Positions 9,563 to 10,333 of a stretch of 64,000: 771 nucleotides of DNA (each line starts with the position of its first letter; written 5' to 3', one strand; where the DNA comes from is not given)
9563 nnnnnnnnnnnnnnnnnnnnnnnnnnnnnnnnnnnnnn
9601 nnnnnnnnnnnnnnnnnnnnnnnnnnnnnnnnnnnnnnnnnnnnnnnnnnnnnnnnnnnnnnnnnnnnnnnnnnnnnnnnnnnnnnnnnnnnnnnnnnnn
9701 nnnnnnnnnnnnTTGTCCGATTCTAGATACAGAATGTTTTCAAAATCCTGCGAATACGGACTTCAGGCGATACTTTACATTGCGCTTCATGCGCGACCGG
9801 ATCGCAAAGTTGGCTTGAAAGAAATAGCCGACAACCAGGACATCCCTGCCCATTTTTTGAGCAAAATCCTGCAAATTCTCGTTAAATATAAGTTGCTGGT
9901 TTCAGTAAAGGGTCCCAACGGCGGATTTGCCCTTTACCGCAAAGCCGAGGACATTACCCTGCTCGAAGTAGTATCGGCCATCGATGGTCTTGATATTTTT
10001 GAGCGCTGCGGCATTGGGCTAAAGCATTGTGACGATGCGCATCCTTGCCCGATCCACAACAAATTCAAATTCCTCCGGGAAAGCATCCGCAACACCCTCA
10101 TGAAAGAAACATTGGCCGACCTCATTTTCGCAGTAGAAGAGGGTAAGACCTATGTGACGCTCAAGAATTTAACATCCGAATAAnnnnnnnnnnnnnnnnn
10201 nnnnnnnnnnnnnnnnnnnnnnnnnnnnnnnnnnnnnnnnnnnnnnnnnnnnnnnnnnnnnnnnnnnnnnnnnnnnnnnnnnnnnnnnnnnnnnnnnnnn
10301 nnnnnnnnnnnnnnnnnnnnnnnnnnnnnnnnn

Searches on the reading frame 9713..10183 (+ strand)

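Call 22: search_protein_families(library=pfam, proteins=[window:9713-10183:+], max_evalue=0.001)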
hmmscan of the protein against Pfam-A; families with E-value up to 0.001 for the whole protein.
window:9713-10183:+ (156 aa): 1 family
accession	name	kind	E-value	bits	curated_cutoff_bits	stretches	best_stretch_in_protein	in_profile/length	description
PF02082.26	Rrf2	-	6.5e-31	107.7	30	1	10-138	2-130/132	Iron-dependent Transcriptional regulator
